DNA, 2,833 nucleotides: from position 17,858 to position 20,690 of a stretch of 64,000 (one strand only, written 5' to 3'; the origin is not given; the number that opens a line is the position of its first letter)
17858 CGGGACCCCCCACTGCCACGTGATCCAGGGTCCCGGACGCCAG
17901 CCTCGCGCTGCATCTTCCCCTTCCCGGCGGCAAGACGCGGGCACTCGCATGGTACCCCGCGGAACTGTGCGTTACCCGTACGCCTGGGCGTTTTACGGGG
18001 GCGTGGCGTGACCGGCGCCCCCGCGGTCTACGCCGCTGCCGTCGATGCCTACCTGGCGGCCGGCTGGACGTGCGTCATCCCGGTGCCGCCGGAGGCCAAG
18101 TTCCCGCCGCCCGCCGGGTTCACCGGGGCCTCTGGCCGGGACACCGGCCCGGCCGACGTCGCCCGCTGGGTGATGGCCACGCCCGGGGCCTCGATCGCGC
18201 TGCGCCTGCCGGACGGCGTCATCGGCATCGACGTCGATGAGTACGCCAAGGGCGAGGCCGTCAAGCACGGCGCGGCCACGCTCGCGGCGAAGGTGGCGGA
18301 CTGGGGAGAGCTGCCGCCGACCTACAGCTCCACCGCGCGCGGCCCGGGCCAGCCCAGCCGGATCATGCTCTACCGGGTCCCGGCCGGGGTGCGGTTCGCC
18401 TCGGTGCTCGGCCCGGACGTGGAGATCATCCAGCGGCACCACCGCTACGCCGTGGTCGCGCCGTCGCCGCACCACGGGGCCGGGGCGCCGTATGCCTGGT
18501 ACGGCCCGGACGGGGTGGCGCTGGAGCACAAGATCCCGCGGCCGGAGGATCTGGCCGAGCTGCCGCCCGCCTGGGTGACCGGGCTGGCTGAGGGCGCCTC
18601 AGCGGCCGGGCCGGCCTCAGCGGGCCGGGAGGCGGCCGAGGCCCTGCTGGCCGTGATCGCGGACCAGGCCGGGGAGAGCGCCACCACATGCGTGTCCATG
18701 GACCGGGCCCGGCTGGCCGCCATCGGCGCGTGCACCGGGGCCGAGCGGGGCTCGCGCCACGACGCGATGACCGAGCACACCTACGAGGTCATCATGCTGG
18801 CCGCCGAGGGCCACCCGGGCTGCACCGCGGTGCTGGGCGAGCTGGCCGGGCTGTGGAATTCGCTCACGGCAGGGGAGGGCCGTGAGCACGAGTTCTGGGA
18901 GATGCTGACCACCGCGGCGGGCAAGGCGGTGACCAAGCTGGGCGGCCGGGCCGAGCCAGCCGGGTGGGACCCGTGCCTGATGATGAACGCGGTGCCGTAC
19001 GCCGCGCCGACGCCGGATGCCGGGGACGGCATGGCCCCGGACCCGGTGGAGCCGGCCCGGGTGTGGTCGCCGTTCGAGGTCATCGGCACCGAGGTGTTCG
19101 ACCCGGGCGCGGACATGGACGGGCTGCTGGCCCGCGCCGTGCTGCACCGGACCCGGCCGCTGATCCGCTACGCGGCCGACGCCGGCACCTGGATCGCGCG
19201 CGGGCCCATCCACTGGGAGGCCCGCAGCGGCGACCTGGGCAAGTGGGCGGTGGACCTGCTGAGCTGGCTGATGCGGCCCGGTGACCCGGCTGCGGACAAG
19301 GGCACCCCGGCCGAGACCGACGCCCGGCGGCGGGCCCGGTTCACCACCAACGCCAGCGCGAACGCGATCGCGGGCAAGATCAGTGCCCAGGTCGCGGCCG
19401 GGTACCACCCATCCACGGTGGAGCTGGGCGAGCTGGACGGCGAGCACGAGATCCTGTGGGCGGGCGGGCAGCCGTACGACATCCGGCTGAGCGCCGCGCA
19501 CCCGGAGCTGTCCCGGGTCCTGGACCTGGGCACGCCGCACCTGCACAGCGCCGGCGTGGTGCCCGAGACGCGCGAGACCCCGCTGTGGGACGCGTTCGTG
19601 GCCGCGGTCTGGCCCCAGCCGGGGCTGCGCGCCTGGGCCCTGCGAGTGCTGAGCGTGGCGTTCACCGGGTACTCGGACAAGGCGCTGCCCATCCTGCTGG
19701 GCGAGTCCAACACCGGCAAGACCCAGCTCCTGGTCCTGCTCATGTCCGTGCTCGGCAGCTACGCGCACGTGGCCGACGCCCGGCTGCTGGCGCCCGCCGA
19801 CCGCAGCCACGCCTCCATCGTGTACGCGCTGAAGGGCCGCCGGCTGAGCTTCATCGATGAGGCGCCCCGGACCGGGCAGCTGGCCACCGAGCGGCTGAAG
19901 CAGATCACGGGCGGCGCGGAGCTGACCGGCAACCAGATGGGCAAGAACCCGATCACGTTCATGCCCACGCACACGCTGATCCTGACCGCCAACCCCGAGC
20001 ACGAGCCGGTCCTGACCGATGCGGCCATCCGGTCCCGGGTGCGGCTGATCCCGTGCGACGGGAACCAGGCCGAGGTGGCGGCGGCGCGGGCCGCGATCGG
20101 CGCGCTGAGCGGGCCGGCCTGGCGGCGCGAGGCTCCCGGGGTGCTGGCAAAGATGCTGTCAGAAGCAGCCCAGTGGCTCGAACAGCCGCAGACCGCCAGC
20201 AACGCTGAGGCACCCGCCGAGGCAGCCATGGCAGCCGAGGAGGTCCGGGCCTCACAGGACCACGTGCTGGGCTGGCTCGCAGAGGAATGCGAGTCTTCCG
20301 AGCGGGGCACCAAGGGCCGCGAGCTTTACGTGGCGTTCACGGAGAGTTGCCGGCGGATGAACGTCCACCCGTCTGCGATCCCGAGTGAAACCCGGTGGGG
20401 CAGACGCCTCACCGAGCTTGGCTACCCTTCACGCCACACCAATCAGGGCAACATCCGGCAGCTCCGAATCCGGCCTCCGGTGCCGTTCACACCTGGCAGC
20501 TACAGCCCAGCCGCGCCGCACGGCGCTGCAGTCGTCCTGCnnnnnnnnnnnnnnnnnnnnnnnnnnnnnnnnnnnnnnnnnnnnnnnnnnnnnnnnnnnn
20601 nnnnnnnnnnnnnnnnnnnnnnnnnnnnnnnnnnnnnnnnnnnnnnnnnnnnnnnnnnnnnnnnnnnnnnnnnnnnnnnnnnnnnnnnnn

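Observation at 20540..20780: Origin-like island embedded in-frame in the linker of the giant replication gene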

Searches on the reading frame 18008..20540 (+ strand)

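Call 13: search_dna_similar(query=window:18008-20540:+, collection=phages, mode=protein, max_rows=30)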
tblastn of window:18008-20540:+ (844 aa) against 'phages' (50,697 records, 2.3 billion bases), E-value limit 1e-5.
Records with a match: 665; places in all: 665; records where one place covers at least 80% of the query: 1.
Best place of each record, by identity: <60% 665.
By first word of the organism name: Mycobacterium 339; Gordonia 121; Streptococcus 60; Arthrobacter 54; Corynebacterium 15; Rhodococcus 13; Microbacterium 13; Lactobacillus 11; Lacticaseibacillus 6; Bacillus 6; and 15 more.
By host as written in the record: Mycobacterium smegmatis mc2 155 228; Gordonia terrae 3612 68; Mycobacterium smegmatis mc#155 49; Arthrobacter globiformis B-2979 29; Gordonia rubripertincta NRRL B-16540 26; Mycobacterium smegmatis mc2155 23; - 18; Arthrobacter globiformis NRRL B-2979 SEA 15; and 120 more.
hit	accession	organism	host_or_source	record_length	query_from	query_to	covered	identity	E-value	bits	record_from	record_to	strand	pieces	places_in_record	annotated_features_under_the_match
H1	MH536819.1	Gordonia phage Fury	Gordonia terrae 3612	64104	48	684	75%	28.1%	2e-36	155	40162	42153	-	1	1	60: DNA primase/polymerase/helicase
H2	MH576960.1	Gordonia phage Pleakley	Gordonia terrae 3612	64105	48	684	75%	28.1%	2e-36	155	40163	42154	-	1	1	60: DNA primase/polymerase/helicase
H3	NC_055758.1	Gordonia phage Pleakley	Gordonia terrae 3612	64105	48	684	75%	28.1%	2e-36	155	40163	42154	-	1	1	60: DNA primase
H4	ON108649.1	Mycobacterium phage Labelle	Mycobacterium smegmatis mc#155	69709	36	814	84%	24.6%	4e-19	160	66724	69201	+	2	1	108: DNA primase/polymerase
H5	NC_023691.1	Mycobacterium phage Patience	Mycobacterium smegmatis mc2 155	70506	36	684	77%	24.1%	1e-30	137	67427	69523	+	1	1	109: DNA primase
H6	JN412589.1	Mycobacterium phage Patience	Mycobacterium smegmatis mc2 155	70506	36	684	77%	24.1%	1e-30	137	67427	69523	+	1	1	109: hypothetical protein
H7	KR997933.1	Mycobacterium phage Madruga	Mycobacterium smegmatis mc2155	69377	51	684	75%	24.5%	5e-31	137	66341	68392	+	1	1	DNA primase/polymerase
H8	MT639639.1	Gordonia phage LittleFella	Gordonia terrae 3612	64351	39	682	70%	25.3%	1e-11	135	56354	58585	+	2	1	81: DNA primase/polymerase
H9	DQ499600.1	Corynebacterium phage P1201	-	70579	60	684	74%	23.8%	3e-23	112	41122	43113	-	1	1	putative DNA primase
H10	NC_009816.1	Corynebacterium phage P1201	Corynebacterium glutamicum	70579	60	684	74%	23.8%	3e-23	112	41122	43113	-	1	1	DNA primase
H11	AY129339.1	Mycobacterium phage Barnyard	-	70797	37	684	54%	29.9%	1e-18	169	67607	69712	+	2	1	108: hypothetical protein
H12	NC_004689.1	Mycobacterium phage Barnyard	Mycobacterium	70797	37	684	54%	29.9%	1e-18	169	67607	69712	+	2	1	DNA primase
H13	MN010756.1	Mycobacterium phage Phreeze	Mycobacterium smegmatis mc2 155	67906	37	684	59%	26.4%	2e-16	149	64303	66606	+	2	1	91: DNA primase/polymerase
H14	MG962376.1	Mycobacterium phage Thumb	Mycobacterium smegmatis mc2 155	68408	37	684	59%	26.4%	2e-16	149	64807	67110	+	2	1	93: DNA primase/polymerase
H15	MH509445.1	Mycobacterium phage Cborch11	Mycobacterium smegmatis mc2 155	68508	37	684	59%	26.4%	2e-16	149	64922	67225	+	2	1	93: DNA primase/polymerase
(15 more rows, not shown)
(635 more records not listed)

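Call 14: search_dna_similar(query=window:18008-20540:+, collection=plasmids, mode=protein, max_rows=30)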
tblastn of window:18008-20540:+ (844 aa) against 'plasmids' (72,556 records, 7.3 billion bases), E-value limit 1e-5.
Records with a match: 430; places in all: 626; records where one place covers at least 80% of the query: 0.
Best place of each record, by identity: <60% 430.
By first word of the organism name: Streptomyces 352; Ralstonia 47; Kitasatospora 8; Bacillus 4; Pseudonocardia 2; [Kitasatospora] 2; Microvirga 2; Thermaerobacter 1; Streptomycetaceae 1; Embleya 1; and 10 more.
By predicted mobility (MOB-suite, as given by PLSDB): non-mobilizable 300; mobilizable 127; conjugative 3.
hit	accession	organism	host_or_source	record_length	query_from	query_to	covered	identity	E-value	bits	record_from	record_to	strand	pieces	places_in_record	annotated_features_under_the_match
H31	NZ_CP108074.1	Streptomyces caniferus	-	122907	316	808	58%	25.0%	5e-17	94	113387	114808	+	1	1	phage/plasmid primase, P4 family | bifunctional DNA primase/polymerase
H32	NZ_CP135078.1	Streptomyces parvus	bacteria,cell culture,soil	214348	366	819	54%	25.8%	2e-16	92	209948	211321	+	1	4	phage/plasmid primase, P4 family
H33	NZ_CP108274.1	Streptomyces zaomyceticus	-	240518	317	808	58%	23.8%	4e-12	78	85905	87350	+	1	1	phage/plasmid primase, P4 family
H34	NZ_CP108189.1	Streptomyces zaomyceticus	-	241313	317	808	58%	23.8%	4e-12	78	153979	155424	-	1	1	phage/plasmid primase, P4 family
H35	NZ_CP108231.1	Streptomyces zaomyceticus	-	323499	317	808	58%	23.8%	4e-12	78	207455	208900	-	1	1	phage/plasmid primase, P4 family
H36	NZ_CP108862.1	Streptomyces cyaneofuscatus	-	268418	366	819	54%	25.7%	6e-16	91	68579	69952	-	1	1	phage/plasmid primase, P4 family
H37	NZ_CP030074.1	Streptomyces cadmiisoli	Whole organism,soil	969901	344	781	52%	26.6%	1e-14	86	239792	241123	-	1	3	phage/plasmid primase, P4 family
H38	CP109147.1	Streptomyces globisporus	-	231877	366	819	54%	25.5%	5e-16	91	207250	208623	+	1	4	phage/plasmid primase, P4 family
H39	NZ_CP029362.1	Streptomyces globisporus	tomato,cultured microbe,flower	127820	366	819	54%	25.5%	5e-16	91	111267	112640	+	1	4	phage/plasmid primase, P4 family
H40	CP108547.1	Streptomyces globisporus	-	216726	366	819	54%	25.5%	5e-16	91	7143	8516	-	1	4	phage/plasmid primase, P4 family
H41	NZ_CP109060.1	Streptomyces globisporus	-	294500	366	819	54%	25.5%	5e-16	91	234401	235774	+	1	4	phage/plasmid primase, P4 family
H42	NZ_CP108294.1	Streptomyces sp. NBC_00028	-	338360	343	781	52%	26.2%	2e-15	89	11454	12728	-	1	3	phage/plasmid primase, P4 family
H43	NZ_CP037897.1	Thermaerobacter sp. FW80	whole genome,food sludge compost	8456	375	816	52%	25.8%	1e-12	80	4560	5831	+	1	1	phage/plasmid primase, P4 family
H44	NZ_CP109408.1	Kitasatospora sp. NBC_01519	-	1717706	322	781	55%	24.7%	3e-11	76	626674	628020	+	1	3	record has no annotation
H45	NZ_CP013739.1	Streptomyces globisporus C-1027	soil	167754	383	819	52%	25.8%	2e-15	89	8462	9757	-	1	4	phage/plasmid primase, P4 family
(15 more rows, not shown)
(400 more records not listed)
